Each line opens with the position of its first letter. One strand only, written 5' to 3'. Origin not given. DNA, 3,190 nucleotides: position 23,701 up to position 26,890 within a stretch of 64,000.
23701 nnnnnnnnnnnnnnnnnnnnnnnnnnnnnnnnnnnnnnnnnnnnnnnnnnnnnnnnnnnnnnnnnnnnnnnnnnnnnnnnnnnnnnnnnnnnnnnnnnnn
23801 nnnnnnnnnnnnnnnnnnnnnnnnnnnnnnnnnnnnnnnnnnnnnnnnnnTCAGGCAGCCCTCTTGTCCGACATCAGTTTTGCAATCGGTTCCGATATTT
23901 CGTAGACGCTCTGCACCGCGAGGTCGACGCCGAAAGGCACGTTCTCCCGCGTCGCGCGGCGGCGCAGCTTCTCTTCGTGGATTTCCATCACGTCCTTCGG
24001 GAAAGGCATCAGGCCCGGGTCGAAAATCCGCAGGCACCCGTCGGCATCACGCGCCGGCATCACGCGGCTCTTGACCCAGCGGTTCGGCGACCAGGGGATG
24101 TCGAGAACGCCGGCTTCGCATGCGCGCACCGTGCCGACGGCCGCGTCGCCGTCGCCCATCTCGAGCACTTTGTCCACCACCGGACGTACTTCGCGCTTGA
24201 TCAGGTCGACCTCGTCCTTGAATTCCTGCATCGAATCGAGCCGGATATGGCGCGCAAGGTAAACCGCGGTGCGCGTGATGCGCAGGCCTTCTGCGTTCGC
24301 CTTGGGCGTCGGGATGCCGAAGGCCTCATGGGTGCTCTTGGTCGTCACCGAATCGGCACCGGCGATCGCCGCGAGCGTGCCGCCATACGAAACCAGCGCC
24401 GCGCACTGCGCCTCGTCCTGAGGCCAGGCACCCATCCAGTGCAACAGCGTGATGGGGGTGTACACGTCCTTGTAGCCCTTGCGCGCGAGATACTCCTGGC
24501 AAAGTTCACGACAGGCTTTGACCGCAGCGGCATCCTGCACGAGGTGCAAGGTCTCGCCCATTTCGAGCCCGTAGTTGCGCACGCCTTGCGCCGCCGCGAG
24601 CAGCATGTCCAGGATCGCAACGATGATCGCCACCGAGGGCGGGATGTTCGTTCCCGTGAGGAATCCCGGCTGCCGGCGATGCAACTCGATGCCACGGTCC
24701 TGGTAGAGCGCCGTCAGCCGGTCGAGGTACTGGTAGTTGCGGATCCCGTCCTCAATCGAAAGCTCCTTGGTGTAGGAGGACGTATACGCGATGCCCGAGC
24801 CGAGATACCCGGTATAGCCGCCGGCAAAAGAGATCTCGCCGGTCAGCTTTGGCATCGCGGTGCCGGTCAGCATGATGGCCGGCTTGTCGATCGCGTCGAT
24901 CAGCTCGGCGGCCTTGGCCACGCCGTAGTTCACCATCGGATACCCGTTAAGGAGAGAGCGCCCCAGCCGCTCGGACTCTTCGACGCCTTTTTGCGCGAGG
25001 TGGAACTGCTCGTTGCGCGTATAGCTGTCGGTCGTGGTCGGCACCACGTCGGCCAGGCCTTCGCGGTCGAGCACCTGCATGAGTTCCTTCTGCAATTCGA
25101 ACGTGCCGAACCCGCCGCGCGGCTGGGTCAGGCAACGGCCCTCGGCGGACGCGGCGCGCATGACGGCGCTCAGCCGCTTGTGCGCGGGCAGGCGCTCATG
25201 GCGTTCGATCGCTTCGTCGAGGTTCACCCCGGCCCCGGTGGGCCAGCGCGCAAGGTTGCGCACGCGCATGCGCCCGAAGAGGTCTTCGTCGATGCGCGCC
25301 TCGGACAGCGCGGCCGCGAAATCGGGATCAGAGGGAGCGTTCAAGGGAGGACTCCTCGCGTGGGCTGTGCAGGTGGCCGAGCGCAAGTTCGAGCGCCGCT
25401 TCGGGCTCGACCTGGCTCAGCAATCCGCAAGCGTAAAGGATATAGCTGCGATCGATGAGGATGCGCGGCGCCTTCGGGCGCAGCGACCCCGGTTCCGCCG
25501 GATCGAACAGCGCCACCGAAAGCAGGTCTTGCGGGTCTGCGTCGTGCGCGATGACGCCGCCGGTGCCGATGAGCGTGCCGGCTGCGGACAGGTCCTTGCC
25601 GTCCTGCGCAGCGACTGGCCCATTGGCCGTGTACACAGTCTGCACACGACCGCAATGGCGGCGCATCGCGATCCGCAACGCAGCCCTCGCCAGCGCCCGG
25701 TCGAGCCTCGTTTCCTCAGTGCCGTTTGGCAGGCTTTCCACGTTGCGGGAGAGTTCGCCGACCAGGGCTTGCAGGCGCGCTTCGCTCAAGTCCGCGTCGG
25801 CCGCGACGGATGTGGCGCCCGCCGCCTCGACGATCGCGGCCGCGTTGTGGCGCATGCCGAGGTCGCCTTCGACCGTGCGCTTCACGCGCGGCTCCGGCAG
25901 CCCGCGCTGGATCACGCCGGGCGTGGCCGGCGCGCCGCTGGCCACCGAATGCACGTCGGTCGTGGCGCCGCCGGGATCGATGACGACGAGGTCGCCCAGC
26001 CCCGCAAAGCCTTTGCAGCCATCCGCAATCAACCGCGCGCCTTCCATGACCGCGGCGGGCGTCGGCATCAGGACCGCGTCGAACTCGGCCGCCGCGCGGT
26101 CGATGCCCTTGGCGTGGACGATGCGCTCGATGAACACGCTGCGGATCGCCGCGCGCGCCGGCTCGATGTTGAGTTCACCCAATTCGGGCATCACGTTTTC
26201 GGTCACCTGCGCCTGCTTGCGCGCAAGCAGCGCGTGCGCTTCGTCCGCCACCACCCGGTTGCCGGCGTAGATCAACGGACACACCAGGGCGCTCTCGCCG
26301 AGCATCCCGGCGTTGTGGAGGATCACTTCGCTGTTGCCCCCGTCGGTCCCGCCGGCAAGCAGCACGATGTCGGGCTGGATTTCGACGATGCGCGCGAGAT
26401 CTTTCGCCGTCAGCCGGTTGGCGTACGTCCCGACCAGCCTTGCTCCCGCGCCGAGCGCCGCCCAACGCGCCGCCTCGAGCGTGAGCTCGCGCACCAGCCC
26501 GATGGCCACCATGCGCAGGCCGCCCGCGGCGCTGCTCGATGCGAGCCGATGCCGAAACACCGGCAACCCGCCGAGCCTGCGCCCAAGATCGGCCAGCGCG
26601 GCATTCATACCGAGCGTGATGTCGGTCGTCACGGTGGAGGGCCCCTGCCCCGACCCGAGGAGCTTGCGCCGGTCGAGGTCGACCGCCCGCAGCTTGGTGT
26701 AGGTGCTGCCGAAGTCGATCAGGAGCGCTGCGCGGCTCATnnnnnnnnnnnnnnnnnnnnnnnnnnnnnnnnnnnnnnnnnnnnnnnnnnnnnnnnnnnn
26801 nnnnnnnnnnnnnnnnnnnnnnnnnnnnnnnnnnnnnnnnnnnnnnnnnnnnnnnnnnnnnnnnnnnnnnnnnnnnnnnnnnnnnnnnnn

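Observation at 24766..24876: GlmE homologue appears to have lost two substrate-binding residues (Arg149 and Glu171 equivalents both Leu)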

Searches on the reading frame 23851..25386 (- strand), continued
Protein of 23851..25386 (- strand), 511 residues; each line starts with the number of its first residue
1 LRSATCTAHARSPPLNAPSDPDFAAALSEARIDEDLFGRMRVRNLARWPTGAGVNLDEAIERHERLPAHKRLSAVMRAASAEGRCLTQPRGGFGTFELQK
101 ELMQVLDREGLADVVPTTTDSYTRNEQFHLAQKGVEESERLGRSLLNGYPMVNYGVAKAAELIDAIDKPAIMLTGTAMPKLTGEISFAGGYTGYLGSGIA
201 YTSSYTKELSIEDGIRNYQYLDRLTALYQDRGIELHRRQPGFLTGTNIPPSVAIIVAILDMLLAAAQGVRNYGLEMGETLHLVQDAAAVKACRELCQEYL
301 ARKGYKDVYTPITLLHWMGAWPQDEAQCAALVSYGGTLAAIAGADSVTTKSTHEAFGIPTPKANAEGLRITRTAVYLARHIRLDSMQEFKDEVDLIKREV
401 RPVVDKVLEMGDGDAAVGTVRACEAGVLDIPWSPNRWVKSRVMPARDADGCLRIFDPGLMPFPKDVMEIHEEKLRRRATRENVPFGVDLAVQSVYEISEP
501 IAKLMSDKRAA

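Call 63: search_solved_structures(query=L001:7137-8129:+, max_evalue=1e-20)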
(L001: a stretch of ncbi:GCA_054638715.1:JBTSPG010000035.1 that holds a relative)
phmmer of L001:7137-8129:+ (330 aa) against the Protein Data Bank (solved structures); distinct sequences matched with E-value up to 1e-20: 49.
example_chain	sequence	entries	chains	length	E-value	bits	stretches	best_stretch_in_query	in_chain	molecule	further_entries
1wly_A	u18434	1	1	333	1e-70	241.5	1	3-327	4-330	2-haloacrylate reductase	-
4rvs_A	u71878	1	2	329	4.1e-70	239.5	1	1-326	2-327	Probable quinone reductase Qor (NADPH:quinone reductase) (Zeta-crystallin homolog protein)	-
4rvu_A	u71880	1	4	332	8.5e-70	238.5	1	1-326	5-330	Probable quinone reductase Qor (NADPH:quinone reductase) (Zeta-crystallin homolog protein)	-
1qor_A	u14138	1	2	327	3.7e-67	229.8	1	6-326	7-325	QUINONE OXIDOREDUCTASE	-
9kuj_A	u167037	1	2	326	1.2e-64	221.6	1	5-326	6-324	Quinone oxidoreductase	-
8j6e_A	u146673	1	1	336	4.8e-61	209.7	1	5-327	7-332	Quinone oxidoreductase, putative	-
3jyl_A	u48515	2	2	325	2.5e-60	207.3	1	5-326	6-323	Quinone oxidoreductase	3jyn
3qwa_A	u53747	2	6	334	1e-57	198.8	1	2-328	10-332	Probable quinone oxidoreductase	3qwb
9vxk_A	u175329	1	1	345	5.3e-56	193.2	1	1-326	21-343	Oxidoreductase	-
2eih_A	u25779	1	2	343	1.4e-47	165.4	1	95-328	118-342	Alcohol dehydrogenase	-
1yb5_A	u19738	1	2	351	2e-41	145.3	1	1-326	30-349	Quinone oxidoreductase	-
4dup_A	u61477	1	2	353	2.2e-38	135.3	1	1-327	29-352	quinone oxidoreductase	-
6lhr_A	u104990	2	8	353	9.5e-38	133.2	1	1-245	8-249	Synaptic vesicle membrane protein VAT-1 homolog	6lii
6k9y_A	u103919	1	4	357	9.9e-38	133.1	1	1-245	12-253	Synaptic vesicle membrane protein VAT-1 homolog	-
2oby_A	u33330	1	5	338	2e-37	132.1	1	2-327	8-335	Putative quinone oxidoreductase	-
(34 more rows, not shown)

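Call 64: predict_structure(alignment_id=A1)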
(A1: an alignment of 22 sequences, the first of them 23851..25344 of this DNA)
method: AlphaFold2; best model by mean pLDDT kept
length: 497 residues; sequences in the alignment: 22
mean_pLDDT: 71.3   pTM: 0.75
mean pLDDT of the five models: 71.3, 67.9, 67.7, 60.8, 54.0
residues with pLDDT >= 90: 116; 70-90: 183; 50-70: 84; < 50: 114
segments of 3 or more residues with pLDDT < 50: 1-5, 105-134, 229-233, 304-307, 338-345, 417-453, 477-497
pLDDT, mean of each block of 10 residues (from residue 1): 46 87 89 83 96 94 91 69 75 82 52 38 39 54 88 85 70 90 64 66 88 95 70 63 90 93 67 86 95 90 54 69 83 65 53 78 83 86 86 92 86 56 40 36 35 56 76 50 35 39
secondary structure, 60 per line:
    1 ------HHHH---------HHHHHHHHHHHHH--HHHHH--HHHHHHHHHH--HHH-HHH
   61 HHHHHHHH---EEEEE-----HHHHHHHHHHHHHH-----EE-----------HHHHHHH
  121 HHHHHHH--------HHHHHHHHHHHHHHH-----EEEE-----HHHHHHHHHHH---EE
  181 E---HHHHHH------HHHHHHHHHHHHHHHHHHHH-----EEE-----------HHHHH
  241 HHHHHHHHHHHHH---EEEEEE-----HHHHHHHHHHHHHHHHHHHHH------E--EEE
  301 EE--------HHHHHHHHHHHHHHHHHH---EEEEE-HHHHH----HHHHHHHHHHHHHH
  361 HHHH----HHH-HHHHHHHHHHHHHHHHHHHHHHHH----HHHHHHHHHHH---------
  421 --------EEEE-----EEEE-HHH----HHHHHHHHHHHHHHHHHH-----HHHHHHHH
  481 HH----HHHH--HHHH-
elements in order: H7-10 H20-32 H35-39 H42-51 H58-68 E72-76 H82-95 H114-127 H136-150 E156-159 H165-175 E179-181 H185-190 H197-216 E222-224 H236-253 E257-262 H268-288 E298-302 H311-328 E332-336 H338-342 H347-364 H373-396 H401-411 E429-432 E438-441 H450-467 H473-482 H487-490 H493-496

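Call 68: search_protein_families(library=ncbifam, proteins=[L074:9483-11009:+, L064:8228-9352:-, L074:12164-13036:+, L036:13040-13915:+, L040:11586-12371:+, L006:3863-4858:+, L031:17071-18258:-, L031:18283-18564:-, L031:18594-19604:-, L022:8052-8801:-], max_evalue=1e-10)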
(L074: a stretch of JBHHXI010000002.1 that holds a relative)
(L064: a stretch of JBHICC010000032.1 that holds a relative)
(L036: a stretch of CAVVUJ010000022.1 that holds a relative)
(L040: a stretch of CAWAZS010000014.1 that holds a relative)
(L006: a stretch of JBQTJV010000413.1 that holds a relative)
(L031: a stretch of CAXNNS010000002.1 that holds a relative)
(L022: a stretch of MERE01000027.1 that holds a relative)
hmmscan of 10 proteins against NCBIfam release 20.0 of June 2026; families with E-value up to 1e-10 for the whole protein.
L074:9483-11009:+ (508 aa): 7 families
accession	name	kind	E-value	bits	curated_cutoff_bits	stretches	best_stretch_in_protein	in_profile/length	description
NF047625.1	AcylSulfactDhSauS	equivalog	9.3e-239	792.9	600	1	48-508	3-464/464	acylating sulfoacetaldehyde dehydrogenase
NF010378.0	PRK13805.1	equivalog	1.6e-107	360.5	951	1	47-483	12-448/872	bifunctional acetaldehyde-CoA/alcohol dehydrogenase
TIGR02518.1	EutH_ACDH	equivalog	4e-92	309.6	620.1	1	49-489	8-446/488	acetaldehyde dehydrogenase (acetylating)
NF011927.0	PRK15398.1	subfamily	3.9e-55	187.3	403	1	51-456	38-435/465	aldehyde dehydrogenase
NF001221.0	PRK00197.1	equivalog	7.5e-18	64.5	289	1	141-457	110-387/418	glutamate-5-semialdehyde dehydrogenase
TIGR00407.1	proA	equivalog_domain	1.2e-15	57.3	317.45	1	136-458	92-379/398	glutamate-5-semialdehyde dehydrogenase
NF006916.0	PRK09407.1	equivalog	1.7e-15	56.6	521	1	143-312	152-320/526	succinic semialdehyde dehydrogenase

L064:8228-9352:- (374 aa): 3 families
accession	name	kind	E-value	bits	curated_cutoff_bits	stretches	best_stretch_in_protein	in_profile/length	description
NF001913.0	PRK00696.1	equivalog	1.8e-107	359.7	370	1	1-373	1-385/388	ADP-forming succinate--CoA ligase subunit beta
TIGR01016.1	sucCoAbeta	subfamily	2.1e-100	336.4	375.55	1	1-373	1-385/386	succinate-CoA ligase subunit beta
NF010647.0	PRK14046.1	equivalog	7.4e-83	278.8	604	1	1-373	1-385/392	malate--CoA ligase subunit beta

L074:12164-13036:+ (290 aa): 4 families
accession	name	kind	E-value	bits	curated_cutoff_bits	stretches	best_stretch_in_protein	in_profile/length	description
NF004230.0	PRK05678.1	equivalog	3.2e-100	335.1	336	1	3-288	5-288/291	succinate--CoA ligase subunit alpha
TIGR01019.1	sucCoAalpha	subfamily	2.2e-99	332.5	353.2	1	3-287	3-285/286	succinate--CoA ligase subunit alpha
TIGR02717.1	AcCoA-syn-alpha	equivalog_domain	7.4e-23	80.9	567.15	1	25-280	29-280/447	acetate--CoA ligase alpha subunit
NF045494.1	AcCoALig_Archglob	equivalog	7.8e-14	51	1200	1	36-285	258-502/665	acetate--CoA ligase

L036:13040-13915:+ (291 aa): 3 families
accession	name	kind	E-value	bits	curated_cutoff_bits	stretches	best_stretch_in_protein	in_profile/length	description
NF004885.0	PRK06246.1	equivalog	6.2e-87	291.4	276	1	3-280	4-277/279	fumarate hydratase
TIGR00722.1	ttdA_fumA_fumB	subfamily_domain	1.3e-81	273.8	100.65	1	8-281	1-272/273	hydrolyase, tartrate alpha subunit/fumarate domain protein, Fe-S type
NF006084.0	PRK08230.1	equivalog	6.6e-48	163.3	365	1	19-285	25-290/303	L(+)-tartrate dehydratase subunit alpha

L040:11586-12371:+ (261 aa): 12 families
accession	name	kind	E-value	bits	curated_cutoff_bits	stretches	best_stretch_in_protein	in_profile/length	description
NF004616.0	PRK05950.1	subfamily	1.3e-58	198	228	1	36-250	19-232/238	succinate dehydrogenase iron-sulfur subunit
TIGR00384.1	dhsB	subfamily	4.1e-57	193.2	88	1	41-248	15-222/222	succinate dehydrogenase and fumarate reductase iron-sulfur protein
NF009226.0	PRK12576.1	equivalog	6e-54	183.5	344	1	40-253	26-239/317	succinate dehydrogenase/fumarate reductase iron-sulfur subunit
NF009227.0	PRK12577.1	equivalog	1.9e-47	161.5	349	1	38-249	16-236/330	succinate dehydrogenase/fumarate reductase iron-sulfur subunit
NF009051.0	PRK12385.1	equivalog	4.4e-44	150.8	333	1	40-251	24-232/244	succinate dehydrogenase/fumarate reductase iron-sulfur subunit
NF009225.0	PRK12575.1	subfamily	1.2e-40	139.5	443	1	39-248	21-227/235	succinate dehydrogenase/fumarate reductase iron-sulfur subunit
NF010071.0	PRK13552.1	equivalog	3.8e-40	137.7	264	1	39-254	22-238/241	fumarate reductase iron-sulfur subunit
NF006391.0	PRK08640.1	equivalog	7e-35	120.1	244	1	64-257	55-245/254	succinate dehydrogenase iron-sulfur subunit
NF004898.0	PRK06259.1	equivalog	8.3e-35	120.3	385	1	22-240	2-204/488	fumarate reductase (CoM/CoB) subunit TfrB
NF009052.0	PRK12386.1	equivalog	1.1e-34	119.7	256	1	22-250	3-230/255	succinate dehydrogenase/fumarate reductase iron-sulfur subunit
NF042952.1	MFR_FeS_SdhB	equivalog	4.2e-28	98.3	600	1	50-249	27-229/320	8-methylmenaquinol:fumarate reductase iron-sulfur subunit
NF005746.0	PRK07570.1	subfamily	1.8e-26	92.9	243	1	24-256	3-245/250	succinate dehydrogenase/fumarate reductase iron-sulfur subunit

L006:3863-4858:+ (331 aa): 3 families
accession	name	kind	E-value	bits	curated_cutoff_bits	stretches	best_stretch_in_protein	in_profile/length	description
NF045815.1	Neo-PentlctneFsynPtlD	equivalog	1.9e-45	155.4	550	1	51-321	10-283/301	neopentalenolactone/pentalenolactone F synthase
NF007104.0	PRK09553.1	equivalog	1.8e-41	142.1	313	1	45-325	7-274/282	taurine dioxygenase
NF049937.1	CMthFAOxDecarbScoE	equivalog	3e-28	98.8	400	1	49-327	8-286/295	(3R)-3-[(carboxymethyl)amino]fatty acid oxygenase/decarboxylase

L031:17071-18258:- (395 aa): 1 family
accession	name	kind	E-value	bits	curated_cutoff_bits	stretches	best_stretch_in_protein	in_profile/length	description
TIGR03248.1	galactar-dH20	equivalog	3.2e-43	147.9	730.85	1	7-375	100-485/507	galactarate dehydratase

L031:18283-18564:- (93 aa): 0 families

L031:18594-19604:- (336 aa): 5 families
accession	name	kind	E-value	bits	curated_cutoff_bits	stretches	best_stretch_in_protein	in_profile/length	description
NF040650.1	sulfolac_dhydr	equivalog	1.9e-62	211.4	500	1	1-327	1-327/339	L-sulfolactate dehydrogenase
NF011599.0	PRK15025.1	equivalog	1.4e-50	172.5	356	1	1-328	1-333/349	ureidoglycolate dehydrogenase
TIGR03175.1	AllD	equivalog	5.3e-47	160.6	496.2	1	1-328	1-333/349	ureidoglycolate dehydrogenase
NF007504.0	PRK10098.1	equivalog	7.6e-43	146.6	336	1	12-329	16-340/360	malate/lactate/ureidoglycolate dehydrogenase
NF009750.0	PRK13260.1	equivalog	3e-37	128.5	316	1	1-328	1-331/332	3-dehydro-L-gulonate 2-dehydrogenase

L022:8052-8801:- (249 aa): 0 families

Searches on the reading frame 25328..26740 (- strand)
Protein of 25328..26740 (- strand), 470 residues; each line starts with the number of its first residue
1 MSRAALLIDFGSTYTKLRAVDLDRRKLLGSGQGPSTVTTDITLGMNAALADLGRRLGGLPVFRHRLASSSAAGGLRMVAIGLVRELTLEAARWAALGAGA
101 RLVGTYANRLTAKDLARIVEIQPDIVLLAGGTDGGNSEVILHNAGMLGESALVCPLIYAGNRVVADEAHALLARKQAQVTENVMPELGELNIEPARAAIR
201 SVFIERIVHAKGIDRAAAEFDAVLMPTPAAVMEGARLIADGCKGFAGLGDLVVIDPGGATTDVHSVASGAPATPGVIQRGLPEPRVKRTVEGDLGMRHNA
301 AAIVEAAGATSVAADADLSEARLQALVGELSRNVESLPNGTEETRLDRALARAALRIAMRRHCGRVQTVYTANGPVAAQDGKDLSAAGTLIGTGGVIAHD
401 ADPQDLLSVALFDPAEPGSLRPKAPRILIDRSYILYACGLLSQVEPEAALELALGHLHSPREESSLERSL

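Call 4: search_protein_families(library=pfam, proteins=[window:25328-26740:-])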
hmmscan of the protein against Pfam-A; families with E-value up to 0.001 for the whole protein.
window:25328-26740:- (470 aa): 1 family
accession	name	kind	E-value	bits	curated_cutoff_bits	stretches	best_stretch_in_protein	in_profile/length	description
PF13941.12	MutL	-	7.2e-160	533.1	27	1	6-453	2-446/450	MutL protein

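Call 6: search_protein_families(library=ncbifam, proteins=[window:25328-26740:-])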
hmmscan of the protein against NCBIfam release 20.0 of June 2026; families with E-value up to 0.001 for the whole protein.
window:25328-26740:- (470 aa): 3 families
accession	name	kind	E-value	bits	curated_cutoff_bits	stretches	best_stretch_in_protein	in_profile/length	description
NF040745.1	accessory_GlmL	equivalog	5.5e-172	572.7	475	1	5-457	1-457/459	methylaspartate mutase accessory protein GlmL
TIGR01319.1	glmL_fam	subfamily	4.3e-125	418.2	204.05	1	8-451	1-449/456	GlmL family protein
NF040744.1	ornith_Or-4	equivalog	3.8e-109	365.3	600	1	6-453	4-443/448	GlmL-related ornithine degradation protein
